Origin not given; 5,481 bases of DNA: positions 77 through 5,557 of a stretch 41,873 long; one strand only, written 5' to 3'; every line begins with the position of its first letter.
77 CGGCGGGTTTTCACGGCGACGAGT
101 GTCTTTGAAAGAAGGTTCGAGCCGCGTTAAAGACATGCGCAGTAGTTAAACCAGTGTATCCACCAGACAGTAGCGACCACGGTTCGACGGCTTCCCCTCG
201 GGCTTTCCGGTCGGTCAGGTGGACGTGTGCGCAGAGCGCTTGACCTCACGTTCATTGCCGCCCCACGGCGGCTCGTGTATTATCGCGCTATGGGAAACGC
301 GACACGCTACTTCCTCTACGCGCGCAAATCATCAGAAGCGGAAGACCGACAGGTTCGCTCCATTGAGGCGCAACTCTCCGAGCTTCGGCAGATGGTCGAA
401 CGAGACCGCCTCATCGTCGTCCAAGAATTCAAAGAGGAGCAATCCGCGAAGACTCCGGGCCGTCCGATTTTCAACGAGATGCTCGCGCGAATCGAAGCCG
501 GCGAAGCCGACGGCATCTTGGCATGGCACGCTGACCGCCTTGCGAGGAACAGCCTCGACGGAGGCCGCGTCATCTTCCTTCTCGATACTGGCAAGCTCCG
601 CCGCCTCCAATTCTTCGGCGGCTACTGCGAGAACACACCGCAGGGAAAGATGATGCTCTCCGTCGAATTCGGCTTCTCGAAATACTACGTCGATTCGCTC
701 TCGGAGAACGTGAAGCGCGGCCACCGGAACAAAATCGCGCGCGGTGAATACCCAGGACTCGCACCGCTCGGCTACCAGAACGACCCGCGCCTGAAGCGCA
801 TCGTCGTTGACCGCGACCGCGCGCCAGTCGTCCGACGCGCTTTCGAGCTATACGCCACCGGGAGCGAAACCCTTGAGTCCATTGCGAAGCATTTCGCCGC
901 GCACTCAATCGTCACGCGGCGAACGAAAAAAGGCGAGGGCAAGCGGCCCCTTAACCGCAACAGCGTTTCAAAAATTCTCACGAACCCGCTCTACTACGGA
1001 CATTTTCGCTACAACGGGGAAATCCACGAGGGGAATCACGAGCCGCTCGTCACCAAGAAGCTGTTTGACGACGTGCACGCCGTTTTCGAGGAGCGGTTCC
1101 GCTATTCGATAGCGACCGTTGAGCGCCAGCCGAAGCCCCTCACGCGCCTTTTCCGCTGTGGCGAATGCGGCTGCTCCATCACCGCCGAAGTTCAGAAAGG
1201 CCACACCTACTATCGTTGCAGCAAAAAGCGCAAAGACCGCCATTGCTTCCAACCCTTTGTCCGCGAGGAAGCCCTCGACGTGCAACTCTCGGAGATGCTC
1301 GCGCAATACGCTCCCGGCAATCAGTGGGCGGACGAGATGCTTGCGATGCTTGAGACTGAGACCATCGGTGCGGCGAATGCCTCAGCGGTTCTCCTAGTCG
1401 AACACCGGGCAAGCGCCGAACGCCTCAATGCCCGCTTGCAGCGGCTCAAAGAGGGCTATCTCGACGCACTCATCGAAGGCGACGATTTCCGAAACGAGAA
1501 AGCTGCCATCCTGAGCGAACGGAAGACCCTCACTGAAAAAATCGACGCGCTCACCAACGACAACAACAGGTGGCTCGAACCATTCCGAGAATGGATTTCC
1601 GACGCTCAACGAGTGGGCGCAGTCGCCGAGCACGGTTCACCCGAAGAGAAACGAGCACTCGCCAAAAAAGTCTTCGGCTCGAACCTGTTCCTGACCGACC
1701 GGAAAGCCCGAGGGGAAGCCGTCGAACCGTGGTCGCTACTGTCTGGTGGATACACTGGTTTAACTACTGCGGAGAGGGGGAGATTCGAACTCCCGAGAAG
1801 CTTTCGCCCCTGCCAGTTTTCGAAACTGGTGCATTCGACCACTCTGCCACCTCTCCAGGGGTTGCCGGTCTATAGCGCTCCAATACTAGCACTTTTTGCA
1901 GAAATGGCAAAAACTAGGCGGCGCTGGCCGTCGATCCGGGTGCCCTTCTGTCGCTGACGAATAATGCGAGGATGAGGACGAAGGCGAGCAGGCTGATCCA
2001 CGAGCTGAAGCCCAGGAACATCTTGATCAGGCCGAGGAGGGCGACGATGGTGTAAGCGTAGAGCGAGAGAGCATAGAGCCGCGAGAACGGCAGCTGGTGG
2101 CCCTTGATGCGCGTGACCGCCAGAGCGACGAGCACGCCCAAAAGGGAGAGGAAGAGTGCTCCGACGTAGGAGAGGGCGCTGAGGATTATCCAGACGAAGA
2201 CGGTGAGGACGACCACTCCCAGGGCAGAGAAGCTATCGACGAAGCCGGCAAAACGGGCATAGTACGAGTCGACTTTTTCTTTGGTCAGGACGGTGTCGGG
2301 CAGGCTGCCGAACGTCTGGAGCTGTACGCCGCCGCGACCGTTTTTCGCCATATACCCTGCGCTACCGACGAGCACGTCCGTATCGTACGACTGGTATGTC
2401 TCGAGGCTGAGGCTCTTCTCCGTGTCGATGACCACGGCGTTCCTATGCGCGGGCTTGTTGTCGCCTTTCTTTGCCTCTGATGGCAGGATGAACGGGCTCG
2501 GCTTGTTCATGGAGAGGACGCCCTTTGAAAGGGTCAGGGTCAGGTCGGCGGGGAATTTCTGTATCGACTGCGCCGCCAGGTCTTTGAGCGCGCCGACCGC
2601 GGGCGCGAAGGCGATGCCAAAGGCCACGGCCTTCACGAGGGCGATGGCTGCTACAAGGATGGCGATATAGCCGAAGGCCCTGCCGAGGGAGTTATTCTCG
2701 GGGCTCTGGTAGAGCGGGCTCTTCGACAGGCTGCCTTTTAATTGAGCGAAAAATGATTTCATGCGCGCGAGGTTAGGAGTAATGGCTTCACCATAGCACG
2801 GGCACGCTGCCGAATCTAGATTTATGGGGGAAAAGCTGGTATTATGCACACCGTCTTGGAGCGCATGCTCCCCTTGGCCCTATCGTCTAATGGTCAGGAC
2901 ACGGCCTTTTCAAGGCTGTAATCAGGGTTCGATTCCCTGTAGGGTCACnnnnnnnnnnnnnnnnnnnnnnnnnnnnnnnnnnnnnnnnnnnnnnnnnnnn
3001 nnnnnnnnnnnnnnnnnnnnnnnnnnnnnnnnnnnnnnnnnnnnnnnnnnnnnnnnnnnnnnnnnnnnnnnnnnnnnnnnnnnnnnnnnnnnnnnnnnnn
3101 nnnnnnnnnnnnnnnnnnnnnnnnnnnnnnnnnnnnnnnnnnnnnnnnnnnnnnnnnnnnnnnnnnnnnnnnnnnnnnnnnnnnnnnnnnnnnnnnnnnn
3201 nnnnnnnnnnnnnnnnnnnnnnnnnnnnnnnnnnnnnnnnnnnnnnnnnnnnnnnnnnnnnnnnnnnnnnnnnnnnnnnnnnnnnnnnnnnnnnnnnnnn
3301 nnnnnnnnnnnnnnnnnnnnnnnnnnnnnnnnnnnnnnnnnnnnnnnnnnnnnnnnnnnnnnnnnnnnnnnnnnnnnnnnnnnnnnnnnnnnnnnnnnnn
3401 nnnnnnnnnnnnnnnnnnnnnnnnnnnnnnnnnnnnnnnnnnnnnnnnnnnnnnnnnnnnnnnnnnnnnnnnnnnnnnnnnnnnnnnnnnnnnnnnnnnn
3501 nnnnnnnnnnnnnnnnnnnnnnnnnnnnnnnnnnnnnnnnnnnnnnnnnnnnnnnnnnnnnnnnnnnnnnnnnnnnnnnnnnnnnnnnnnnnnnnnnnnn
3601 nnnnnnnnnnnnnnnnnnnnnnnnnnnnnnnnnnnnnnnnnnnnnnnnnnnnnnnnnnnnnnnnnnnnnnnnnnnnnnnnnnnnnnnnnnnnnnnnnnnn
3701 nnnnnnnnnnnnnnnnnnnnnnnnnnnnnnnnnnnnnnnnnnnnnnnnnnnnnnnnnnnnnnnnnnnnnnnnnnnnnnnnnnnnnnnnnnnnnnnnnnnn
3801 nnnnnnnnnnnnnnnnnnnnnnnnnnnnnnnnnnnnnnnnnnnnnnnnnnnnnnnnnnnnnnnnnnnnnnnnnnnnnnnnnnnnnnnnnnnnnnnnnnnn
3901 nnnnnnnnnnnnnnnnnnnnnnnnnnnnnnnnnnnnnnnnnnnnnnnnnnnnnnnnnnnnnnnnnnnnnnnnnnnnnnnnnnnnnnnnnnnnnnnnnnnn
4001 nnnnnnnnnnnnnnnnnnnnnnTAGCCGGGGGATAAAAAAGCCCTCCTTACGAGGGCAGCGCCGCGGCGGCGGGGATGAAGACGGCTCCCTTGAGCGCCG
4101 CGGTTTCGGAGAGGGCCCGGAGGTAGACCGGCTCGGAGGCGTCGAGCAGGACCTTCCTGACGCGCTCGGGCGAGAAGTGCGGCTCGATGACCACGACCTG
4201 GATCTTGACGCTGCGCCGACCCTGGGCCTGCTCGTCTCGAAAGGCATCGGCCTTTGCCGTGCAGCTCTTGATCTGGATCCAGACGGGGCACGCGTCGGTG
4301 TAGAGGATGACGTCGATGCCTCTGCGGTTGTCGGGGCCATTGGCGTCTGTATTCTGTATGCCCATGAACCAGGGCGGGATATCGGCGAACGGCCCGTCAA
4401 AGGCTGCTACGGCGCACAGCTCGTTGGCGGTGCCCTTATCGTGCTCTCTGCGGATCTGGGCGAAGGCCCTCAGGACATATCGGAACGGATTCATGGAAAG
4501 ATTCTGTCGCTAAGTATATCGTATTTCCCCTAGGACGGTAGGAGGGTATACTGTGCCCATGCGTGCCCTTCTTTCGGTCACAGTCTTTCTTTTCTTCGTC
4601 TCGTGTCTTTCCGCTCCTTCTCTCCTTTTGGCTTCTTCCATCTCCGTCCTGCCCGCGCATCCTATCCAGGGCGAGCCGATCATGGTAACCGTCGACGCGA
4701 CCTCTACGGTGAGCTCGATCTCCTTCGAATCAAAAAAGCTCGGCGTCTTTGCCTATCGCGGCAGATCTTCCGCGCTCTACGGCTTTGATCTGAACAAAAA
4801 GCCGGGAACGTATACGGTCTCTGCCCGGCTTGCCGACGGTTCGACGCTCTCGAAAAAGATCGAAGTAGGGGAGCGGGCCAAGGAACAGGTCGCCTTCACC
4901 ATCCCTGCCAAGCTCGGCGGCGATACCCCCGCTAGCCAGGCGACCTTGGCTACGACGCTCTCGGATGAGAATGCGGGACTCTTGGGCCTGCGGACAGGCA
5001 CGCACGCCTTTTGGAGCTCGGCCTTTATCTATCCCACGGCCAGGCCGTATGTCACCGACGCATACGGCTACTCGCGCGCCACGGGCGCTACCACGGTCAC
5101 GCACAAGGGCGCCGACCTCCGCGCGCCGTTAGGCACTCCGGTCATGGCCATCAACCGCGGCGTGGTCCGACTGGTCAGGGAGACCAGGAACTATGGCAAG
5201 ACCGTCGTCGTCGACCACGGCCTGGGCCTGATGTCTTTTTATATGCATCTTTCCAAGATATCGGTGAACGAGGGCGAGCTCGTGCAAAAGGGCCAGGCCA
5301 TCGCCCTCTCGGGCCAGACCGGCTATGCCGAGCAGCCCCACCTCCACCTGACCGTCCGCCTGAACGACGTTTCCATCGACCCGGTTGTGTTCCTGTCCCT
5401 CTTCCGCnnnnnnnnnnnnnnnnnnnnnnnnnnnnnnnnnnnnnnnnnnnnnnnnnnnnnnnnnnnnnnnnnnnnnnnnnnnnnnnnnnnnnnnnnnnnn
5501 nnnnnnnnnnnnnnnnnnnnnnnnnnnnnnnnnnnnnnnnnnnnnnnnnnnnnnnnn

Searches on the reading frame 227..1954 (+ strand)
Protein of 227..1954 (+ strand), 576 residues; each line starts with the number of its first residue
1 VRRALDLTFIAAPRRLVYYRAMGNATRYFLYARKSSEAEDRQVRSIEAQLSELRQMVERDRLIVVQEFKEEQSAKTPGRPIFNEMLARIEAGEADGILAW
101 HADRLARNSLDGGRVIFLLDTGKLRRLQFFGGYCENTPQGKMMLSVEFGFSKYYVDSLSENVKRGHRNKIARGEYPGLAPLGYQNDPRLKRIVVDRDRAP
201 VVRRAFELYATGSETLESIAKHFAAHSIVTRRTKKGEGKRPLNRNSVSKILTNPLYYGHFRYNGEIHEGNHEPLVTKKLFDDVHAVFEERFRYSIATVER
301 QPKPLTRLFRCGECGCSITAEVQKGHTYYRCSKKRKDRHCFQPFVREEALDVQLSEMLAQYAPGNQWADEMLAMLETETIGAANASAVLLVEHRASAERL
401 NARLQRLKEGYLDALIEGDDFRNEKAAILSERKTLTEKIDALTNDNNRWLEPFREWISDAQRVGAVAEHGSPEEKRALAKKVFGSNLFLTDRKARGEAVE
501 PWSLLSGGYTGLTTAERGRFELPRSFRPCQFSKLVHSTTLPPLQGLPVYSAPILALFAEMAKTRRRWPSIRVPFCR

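Call 23: search_protein_families(library=pfam, proteins=[window:227-1954:+], max_evalue=0.001)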
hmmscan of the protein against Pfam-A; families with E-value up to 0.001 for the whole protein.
window:227-1954:+ (576 aa): 3 families
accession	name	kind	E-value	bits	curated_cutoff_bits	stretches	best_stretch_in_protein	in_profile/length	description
PF00239.26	Resolvase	-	4.7e-21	75.8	23.3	1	29-174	2-144/145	Resolvase, N terminal domain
PF07508.19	Recombinase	-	1.6e-16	60.9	21.1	1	197-290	2-102/102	Recombinase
PF13408.12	Zn_ribbon_recom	-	2e-10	41.3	25.3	1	304-357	1-56/58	Recombinase zinc beta ribbon domain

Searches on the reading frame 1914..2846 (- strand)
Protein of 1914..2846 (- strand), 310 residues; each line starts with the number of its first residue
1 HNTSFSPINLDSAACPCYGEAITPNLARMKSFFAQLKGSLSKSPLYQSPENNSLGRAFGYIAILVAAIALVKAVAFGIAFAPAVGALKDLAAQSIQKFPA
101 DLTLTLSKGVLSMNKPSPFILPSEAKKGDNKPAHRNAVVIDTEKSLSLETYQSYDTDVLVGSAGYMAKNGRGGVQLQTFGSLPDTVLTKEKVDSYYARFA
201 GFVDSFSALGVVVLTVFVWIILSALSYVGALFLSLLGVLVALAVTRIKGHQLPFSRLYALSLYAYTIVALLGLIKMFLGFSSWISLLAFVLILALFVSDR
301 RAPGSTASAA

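Call 24: search_protein_families(library=pfam, proteins=[window:1914-2846:-], max_evalue=0.001)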
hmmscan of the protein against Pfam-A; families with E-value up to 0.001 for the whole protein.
window:1914-2846:- (310 aa): 1 family
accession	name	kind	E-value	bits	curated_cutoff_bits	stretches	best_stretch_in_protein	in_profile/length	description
PF06691.16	DUF1189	-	2.9e-20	73.3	28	1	33-296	1-241/244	Protein of unknown function (DUF1189)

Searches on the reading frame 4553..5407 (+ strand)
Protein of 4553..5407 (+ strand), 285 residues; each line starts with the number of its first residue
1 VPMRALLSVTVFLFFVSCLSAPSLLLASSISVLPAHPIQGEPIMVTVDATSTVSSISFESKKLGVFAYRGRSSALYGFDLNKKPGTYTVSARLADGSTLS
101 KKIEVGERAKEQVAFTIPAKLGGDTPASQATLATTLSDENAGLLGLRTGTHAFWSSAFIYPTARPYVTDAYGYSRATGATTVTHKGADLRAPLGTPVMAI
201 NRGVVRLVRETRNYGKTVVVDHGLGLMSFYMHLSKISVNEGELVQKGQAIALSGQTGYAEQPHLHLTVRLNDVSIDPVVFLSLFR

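Call 24: search_protein_families(library=pfam, proteins=[window:4553-5407:+], max_evalue=0.001)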
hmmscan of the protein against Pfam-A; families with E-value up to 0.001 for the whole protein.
window:4553-5407:+ (285 aa): 1 family
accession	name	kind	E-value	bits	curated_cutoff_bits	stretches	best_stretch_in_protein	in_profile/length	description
PF01551.29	Peptidase_M23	-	3.4e-30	104.5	28.7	1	183-277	2-96/96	Peptidase family M23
